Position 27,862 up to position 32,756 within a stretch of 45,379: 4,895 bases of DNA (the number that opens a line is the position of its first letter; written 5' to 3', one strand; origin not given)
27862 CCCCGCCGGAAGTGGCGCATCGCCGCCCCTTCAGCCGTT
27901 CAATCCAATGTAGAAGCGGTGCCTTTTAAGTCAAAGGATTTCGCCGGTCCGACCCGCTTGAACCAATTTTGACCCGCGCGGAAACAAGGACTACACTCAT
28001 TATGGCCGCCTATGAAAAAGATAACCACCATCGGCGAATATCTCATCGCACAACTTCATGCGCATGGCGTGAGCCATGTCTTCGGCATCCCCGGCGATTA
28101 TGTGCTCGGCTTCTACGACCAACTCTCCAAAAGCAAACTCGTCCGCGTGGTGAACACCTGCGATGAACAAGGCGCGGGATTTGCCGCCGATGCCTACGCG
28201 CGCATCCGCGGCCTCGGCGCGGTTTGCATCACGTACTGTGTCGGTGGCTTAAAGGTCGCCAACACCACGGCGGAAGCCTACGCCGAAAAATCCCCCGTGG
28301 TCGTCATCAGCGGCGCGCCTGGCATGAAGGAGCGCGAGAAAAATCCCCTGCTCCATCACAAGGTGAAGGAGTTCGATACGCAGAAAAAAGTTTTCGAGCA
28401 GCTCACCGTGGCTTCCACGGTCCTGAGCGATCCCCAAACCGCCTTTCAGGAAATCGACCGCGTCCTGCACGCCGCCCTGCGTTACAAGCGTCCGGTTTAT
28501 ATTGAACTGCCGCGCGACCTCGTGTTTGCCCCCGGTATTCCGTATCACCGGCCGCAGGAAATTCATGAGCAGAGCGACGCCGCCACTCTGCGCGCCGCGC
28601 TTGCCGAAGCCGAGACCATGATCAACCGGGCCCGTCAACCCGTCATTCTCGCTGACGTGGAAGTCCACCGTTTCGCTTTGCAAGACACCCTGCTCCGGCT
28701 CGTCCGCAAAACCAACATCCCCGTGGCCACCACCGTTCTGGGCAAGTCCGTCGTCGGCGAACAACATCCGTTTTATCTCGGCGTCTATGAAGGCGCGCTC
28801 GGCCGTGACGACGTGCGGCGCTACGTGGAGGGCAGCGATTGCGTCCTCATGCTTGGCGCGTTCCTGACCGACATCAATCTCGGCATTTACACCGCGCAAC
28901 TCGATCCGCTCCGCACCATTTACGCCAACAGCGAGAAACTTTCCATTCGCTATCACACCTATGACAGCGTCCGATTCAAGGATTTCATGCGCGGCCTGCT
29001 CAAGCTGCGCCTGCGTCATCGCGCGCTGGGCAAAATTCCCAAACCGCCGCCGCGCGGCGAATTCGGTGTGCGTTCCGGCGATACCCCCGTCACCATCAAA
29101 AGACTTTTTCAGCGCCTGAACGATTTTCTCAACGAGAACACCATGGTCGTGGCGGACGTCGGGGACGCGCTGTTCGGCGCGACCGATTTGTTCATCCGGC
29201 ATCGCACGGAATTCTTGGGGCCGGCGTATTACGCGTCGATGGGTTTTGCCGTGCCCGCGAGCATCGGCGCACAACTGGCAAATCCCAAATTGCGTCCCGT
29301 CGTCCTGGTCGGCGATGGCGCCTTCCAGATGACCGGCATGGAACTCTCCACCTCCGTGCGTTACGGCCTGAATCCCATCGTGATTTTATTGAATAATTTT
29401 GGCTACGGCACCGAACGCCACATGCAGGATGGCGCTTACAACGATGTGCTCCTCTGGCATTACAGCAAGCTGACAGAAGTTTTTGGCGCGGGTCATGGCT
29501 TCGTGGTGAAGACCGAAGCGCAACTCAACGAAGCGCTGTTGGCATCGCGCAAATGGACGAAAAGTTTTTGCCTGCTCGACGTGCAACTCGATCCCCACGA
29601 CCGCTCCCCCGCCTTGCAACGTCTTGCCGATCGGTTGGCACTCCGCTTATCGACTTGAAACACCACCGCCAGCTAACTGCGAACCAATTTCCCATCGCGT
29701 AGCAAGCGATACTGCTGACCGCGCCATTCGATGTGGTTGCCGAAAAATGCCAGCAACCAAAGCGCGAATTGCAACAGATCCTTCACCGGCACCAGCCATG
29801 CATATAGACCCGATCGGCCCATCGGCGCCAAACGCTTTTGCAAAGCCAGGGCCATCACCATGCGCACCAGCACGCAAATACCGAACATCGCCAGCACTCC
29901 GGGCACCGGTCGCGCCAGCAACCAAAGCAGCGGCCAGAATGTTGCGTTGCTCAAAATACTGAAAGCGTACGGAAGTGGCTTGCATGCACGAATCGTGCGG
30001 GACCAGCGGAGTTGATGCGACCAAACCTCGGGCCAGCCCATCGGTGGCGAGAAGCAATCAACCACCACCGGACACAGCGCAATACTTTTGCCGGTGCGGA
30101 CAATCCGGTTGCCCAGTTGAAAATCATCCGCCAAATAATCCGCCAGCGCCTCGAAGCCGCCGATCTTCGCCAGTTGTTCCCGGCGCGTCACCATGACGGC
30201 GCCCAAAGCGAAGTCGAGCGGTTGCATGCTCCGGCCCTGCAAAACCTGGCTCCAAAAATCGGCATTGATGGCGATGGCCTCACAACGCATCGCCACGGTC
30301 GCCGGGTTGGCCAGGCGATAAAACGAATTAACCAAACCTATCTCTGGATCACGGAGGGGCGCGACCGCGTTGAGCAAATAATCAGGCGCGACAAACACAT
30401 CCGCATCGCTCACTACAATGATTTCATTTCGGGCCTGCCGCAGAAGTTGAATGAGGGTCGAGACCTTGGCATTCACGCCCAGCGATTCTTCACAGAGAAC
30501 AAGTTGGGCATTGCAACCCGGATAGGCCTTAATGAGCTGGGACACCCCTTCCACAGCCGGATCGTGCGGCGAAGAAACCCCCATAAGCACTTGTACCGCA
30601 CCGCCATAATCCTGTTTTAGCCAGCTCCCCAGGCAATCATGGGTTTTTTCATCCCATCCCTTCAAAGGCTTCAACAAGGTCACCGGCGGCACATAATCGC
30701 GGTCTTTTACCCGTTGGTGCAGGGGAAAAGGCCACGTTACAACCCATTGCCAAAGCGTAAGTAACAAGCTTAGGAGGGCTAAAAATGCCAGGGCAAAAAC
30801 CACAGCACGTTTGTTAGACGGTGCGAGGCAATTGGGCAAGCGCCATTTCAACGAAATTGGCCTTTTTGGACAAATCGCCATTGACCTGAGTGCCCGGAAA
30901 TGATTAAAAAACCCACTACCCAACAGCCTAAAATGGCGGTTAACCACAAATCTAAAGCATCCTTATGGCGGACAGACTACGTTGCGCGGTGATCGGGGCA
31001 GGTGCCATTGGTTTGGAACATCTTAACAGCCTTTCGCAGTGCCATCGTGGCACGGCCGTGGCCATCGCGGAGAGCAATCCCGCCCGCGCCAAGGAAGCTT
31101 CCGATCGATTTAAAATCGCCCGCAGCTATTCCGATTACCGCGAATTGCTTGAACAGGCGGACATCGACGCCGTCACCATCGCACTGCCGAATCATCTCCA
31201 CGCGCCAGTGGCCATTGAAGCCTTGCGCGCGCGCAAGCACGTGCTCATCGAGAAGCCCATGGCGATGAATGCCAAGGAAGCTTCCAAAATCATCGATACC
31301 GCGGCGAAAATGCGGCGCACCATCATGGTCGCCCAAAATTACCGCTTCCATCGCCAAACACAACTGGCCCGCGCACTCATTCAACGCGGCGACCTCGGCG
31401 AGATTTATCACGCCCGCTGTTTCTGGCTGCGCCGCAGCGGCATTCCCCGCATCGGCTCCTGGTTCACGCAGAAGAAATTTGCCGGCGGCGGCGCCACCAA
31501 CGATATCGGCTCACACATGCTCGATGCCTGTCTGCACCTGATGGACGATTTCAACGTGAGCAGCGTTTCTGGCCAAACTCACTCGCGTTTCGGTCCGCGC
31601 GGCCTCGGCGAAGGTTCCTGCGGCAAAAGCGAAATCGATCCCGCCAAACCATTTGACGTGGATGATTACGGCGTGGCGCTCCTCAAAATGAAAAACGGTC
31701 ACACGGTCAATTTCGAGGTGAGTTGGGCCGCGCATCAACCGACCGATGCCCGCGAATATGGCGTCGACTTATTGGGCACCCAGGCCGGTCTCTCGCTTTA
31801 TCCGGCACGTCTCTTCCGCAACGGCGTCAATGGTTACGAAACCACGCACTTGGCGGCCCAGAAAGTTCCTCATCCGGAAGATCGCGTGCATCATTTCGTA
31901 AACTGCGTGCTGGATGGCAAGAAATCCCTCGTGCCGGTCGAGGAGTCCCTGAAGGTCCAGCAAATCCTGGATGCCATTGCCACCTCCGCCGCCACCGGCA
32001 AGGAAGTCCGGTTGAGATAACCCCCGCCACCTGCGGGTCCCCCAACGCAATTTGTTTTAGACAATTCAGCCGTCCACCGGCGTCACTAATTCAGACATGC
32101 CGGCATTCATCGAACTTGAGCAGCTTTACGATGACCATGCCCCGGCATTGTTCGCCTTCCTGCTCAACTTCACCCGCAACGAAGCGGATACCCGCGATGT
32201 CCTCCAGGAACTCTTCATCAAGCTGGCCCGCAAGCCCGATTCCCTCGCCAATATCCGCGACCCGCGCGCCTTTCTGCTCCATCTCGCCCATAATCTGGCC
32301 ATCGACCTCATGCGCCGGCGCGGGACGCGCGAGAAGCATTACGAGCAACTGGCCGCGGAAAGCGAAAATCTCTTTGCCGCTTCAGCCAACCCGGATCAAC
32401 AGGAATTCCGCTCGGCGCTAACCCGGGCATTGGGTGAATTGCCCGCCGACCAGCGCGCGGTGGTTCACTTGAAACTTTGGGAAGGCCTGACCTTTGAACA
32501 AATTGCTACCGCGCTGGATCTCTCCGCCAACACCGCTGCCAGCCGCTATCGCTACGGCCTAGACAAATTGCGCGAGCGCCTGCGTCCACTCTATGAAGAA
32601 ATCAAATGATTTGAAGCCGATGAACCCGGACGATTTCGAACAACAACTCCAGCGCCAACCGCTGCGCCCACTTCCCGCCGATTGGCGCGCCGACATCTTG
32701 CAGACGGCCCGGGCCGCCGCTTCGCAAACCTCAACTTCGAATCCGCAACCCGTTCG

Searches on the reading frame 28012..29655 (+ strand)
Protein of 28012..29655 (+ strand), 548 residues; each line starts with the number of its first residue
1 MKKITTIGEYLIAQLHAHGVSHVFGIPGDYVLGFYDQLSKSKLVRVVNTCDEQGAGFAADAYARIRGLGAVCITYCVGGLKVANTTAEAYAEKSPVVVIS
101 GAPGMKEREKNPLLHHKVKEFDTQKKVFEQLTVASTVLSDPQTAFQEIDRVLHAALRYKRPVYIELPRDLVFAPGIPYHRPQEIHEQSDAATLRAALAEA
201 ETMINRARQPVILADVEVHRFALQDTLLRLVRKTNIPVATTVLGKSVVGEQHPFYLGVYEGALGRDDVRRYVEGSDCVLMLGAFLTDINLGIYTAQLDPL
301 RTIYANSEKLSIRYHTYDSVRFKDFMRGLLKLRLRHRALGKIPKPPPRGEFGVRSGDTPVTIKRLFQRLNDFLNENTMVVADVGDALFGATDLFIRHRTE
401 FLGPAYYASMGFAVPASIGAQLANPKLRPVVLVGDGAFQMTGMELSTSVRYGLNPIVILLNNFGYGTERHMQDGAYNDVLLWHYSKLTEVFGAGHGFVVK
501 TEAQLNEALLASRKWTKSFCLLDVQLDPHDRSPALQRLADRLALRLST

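Call 12: search_protein_families(library=pfam, proteins=[window:28012-29655:+])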
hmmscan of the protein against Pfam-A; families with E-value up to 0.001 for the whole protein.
window:28012-29655:+ (548 aa): 3 families
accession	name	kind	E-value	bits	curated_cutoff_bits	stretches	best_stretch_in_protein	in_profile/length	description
PF02776.23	TPP_enzyme_N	-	2.2e-29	102.1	26.8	1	6-122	2-115/119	Thiamine pyrophosphate enzyme, N-terminal TPP binding domain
PF02775.26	TPP_enzyme_C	-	1e-28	100.5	21.9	1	393-524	12-151/151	Thiamine pyrophosphate enzyme, C-terminal TPP binding domain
PF00205.28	TPP_enzyme_M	-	4.6e-22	78.6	30.4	1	198-299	2-102/137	Thiamine pyrophosphate enzyme, central domain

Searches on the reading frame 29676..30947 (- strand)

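Call 12: search_protein_families(library=pfam, proteins=[window:29676-30947:-])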
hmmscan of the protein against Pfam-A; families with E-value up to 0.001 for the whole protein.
window:29676-30947:- (424 aa): 4 families
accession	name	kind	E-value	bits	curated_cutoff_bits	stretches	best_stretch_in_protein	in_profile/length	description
PF13506.12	Glyco_transf_21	-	4e-44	150.6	21.7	1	143-317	1-174/174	Glycosyl transferase family 21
PF13641.12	Glyco_tranf_2_3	-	4.4e-18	66.6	27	1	101-318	15-230/230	Glycosyltransferase like family 2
PF13632.12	Glyco_trans_2_3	-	1.4e-14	54.9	27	1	176-361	1-193/198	Glycosyl transferase family group 2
PF00535.33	Glycos_transf_2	-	0.00025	21.5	23.3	1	161-210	66-115/168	Glycosyl transferase family 2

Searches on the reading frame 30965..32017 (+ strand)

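Call 24: search_protein_families(library=pfam, proteins=[window:30965-32017:+])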
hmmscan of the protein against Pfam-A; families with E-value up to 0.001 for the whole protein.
window:30965-32017:+ (351 aa): 3 families
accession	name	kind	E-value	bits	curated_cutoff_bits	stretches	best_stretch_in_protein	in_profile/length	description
PF01408.29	GFO_IDH_MocA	-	7.7e-31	107.7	24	1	5-123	1-119/120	Oxidoreductase family, NAD-binding Rossmann fold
PF22725.1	GFO_IDH_MocA_C3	-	6.6e-23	81.5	27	1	133-274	2-121/124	GFO/IDH/MocA C-terminal domain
PF02894.22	GFO_IDH_MocA_C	-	3.4e-17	63.4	22.9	1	136-350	1-218/218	Oxidoreductase family, C-terminal alpha/beta domain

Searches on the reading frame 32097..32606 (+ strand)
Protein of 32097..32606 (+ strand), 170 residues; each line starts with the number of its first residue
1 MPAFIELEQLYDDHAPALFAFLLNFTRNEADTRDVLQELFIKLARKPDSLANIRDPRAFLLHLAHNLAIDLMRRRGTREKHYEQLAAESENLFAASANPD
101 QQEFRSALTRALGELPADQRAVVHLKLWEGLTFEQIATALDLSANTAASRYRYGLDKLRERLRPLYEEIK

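Call 24: search_protein_families(library=pfam, proteins=[window:32097-32606:+])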
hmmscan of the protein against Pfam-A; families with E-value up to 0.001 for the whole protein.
window:32097-32606:+ (170 aa): 4 families
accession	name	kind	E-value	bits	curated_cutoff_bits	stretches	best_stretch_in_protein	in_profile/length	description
PF04542.20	Sigma70_r2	-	3.5e-12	46.4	24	1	10-76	1-69/71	Sigma-70 region 2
PF08281.18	Sigma70_r4_2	-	6.8e-11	42.1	25.7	1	107-158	3-54/54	Sigma-70, region 4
PF04545.22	Sigma70_r4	-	1.8e-10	40.6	24.1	1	111-160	1-50/50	Sigma-70, region 4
PF07638.17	Sigma70_ECF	-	9.9e-06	26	21.1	1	66-162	85-183/185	ECF sigma factor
